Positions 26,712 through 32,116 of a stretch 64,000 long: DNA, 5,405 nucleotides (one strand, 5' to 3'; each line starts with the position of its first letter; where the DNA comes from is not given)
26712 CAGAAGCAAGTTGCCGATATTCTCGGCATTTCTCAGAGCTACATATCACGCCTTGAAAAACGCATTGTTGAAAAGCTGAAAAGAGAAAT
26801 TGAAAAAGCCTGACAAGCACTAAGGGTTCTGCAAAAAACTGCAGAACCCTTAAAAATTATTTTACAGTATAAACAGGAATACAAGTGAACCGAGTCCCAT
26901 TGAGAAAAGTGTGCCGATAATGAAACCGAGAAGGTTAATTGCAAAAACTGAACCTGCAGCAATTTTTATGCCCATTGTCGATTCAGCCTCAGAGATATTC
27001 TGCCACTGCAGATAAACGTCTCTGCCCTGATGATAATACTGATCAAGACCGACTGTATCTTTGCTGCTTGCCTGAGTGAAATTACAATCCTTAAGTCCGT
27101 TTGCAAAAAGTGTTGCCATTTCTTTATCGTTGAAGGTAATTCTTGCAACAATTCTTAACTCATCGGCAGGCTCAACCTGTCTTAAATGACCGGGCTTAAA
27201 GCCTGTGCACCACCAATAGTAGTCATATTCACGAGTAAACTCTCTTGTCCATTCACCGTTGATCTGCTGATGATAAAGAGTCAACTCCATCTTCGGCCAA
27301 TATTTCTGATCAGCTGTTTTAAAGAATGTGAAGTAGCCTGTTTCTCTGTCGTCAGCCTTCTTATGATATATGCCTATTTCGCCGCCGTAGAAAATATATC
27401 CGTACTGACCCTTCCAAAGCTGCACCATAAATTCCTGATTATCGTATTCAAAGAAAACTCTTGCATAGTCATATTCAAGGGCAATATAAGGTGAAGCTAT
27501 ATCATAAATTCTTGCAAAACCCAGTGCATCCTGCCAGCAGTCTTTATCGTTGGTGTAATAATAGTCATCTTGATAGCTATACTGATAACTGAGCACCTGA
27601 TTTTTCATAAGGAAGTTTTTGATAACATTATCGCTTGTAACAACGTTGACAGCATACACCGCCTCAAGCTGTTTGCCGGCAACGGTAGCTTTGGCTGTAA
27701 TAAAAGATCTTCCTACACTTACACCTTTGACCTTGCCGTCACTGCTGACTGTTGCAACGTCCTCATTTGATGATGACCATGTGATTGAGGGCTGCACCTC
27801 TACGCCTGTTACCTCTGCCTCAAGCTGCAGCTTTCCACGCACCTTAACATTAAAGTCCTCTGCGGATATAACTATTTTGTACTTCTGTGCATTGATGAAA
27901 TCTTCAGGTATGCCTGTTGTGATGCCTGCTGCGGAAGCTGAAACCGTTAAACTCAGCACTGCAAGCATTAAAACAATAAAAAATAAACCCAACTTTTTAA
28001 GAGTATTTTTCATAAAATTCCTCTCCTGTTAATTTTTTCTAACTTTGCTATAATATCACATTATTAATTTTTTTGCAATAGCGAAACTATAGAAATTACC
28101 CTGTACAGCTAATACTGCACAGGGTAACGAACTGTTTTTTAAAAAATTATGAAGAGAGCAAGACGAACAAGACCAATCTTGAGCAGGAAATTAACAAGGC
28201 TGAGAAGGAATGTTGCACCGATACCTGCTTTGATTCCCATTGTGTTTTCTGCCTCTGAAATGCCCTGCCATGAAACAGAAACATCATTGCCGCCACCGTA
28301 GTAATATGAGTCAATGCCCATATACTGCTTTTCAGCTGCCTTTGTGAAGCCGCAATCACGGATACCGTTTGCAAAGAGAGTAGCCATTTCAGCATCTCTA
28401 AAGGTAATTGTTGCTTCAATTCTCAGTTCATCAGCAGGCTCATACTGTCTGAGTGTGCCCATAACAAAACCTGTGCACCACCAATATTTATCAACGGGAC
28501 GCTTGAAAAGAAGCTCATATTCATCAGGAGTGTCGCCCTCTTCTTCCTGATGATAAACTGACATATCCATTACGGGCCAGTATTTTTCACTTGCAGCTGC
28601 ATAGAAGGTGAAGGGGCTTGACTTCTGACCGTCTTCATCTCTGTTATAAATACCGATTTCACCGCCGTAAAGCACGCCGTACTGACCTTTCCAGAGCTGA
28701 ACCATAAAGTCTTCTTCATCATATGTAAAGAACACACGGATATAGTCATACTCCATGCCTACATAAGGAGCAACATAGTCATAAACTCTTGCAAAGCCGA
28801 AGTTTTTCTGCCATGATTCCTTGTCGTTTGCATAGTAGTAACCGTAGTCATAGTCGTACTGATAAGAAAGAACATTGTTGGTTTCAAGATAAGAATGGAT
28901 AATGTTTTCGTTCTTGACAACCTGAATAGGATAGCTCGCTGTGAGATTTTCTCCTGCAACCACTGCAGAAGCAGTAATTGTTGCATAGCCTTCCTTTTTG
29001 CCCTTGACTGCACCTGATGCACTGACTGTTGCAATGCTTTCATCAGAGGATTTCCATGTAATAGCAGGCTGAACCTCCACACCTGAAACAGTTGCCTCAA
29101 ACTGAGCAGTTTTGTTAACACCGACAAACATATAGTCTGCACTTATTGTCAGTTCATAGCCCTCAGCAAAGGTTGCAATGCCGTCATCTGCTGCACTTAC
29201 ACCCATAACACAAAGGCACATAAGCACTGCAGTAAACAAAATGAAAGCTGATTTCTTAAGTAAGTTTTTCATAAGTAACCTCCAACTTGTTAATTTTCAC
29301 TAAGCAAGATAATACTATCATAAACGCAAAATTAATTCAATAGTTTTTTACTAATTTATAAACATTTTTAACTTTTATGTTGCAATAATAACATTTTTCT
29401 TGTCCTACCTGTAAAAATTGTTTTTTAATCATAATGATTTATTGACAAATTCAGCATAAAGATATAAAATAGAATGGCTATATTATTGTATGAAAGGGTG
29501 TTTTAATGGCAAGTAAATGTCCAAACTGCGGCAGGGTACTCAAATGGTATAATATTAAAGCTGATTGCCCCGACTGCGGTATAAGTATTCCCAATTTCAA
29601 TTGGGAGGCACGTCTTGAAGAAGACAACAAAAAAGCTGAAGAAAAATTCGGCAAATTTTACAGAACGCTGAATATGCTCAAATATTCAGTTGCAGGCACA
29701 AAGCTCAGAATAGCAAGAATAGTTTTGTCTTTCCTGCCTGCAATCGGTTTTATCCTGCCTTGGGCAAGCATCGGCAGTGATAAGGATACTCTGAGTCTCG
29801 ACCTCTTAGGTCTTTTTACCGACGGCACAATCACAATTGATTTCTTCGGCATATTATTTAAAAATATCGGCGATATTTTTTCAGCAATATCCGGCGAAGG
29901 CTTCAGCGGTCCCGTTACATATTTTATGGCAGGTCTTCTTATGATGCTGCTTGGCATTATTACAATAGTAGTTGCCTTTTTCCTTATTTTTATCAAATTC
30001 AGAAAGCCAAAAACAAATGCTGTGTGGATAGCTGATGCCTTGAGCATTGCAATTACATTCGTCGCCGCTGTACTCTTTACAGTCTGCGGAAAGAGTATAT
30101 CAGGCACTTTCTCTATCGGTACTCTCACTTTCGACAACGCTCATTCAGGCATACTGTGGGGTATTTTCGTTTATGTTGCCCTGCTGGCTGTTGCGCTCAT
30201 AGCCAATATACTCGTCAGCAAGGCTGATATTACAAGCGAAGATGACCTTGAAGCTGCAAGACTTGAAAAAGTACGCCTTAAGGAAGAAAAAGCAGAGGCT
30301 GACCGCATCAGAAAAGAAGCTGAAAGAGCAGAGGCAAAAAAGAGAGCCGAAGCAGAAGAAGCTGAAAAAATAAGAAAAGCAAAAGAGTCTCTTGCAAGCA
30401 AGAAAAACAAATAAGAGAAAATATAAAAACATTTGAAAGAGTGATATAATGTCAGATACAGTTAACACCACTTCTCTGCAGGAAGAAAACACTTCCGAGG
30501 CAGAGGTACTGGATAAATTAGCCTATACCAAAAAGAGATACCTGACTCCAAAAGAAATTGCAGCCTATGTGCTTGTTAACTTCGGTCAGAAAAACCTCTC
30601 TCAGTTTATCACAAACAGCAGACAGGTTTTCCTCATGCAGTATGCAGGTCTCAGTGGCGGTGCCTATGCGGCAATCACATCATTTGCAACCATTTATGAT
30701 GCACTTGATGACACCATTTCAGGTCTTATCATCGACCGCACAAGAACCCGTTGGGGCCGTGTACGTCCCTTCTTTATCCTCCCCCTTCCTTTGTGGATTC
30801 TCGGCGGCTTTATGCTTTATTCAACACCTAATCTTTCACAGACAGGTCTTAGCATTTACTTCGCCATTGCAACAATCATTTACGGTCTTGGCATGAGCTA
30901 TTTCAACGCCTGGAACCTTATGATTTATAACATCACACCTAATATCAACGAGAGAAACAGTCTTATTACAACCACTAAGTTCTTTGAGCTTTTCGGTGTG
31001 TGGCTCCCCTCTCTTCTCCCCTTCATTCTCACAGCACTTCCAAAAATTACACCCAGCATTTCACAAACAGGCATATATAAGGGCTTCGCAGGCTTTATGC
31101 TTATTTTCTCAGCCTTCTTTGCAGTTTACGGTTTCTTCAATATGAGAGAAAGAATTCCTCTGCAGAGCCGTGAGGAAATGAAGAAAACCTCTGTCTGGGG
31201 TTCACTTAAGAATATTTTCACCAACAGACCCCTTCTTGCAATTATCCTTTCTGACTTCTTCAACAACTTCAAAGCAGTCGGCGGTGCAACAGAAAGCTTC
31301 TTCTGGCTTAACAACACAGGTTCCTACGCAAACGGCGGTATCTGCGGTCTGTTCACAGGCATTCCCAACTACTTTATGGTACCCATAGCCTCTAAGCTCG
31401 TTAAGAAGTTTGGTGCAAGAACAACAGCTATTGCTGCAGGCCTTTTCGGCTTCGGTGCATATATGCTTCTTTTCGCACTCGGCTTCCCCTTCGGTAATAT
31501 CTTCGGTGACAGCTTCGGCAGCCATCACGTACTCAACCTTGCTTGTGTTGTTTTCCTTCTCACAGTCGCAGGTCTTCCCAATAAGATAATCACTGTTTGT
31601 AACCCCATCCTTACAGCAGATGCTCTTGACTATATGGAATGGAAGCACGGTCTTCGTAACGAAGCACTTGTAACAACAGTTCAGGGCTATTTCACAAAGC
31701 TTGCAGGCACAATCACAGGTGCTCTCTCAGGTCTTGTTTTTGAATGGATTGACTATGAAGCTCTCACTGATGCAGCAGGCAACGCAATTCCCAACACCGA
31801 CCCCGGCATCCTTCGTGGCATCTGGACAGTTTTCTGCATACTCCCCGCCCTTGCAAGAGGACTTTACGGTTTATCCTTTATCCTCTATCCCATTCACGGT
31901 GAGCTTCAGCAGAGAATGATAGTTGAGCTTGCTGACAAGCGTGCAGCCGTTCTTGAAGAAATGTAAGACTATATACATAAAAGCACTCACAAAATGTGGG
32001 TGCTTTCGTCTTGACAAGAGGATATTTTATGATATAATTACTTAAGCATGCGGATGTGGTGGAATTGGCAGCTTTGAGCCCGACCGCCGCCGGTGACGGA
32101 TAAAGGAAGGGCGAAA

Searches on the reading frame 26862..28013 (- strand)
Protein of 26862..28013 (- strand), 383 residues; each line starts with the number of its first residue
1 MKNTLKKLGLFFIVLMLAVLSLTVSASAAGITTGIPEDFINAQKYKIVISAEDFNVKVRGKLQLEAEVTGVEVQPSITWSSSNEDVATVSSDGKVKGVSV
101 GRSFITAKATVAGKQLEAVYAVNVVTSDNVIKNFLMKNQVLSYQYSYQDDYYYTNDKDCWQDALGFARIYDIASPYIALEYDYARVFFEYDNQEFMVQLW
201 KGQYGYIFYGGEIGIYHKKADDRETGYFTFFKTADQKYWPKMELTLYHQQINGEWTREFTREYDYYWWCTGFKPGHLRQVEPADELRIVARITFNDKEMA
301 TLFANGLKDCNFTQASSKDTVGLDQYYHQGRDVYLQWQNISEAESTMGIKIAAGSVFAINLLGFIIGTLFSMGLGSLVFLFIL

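Call 67: search_protein_families(library=pfam, proteins=[window:26862-28013:-], max_evalue=0.00001)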
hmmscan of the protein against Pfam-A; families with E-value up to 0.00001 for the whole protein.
window:26862-28013:- (383 aa): 2 families
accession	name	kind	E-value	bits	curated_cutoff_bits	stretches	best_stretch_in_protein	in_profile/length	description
PF14751.11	DUF4474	-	1.5e-29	103.5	23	1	140-314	7-171/240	Domain of unknown function (DUF4474)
PF02368.24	Big_2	-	4.2e-09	36.7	22.8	1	49-115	7-74/79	Bacterial Ig-like domain (group 2)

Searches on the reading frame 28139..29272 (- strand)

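Call 67: search_protein_families(library=pfam, proteins=[window:28139-29272:-], max_evalue=0.00001)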
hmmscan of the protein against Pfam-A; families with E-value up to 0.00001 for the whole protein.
window:28139-29272:- (377 aa): 2 families
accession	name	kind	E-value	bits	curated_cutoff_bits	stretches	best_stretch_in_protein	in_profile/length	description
PF14751.11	DUF4474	-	1.7e-33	116.5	23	1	135-312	8-172/240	Domain of unknown function (DUF4474)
PF02368.24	Big_2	-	3.1e-08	33.9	22.8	1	43-102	7-67/79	Bacterial Ig-like domain (group 2)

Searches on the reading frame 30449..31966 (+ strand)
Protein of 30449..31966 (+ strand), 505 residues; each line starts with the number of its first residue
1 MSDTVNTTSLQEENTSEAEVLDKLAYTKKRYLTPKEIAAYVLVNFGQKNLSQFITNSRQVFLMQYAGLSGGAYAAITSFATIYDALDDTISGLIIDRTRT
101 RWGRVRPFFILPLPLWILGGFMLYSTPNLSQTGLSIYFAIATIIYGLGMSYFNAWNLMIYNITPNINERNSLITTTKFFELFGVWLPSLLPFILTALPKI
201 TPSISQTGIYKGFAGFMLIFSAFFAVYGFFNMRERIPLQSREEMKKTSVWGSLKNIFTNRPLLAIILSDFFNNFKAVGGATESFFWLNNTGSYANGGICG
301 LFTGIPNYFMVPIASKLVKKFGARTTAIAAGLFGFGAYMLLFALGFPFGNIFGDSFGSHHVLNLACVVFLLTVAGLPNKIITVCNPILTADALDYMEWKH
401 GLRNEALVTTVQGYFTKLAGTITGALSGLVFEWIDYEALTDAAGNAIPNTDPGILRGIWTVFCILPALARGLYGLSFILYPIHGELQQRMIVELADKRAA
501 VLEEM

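Call 67: search_protein_families(library=pfam, proteins=[window:30449-31966:+], max_evalue=0.00001)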
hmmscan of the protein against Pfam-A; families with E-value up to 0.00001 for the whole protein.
window:30449-31966:+ (505 aa): 2 families
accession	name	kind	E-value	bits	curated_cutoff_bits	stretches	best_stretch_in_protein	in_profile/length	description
PF13347.12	MFS_2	-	1.3e-49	169.3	27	1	56-482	18-425/427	MFS/sugar transport protein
PF07690.21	MFS_1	-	3.3e-06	26.7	33.4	1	61-369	22-304/347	Major Facilitator Superfamily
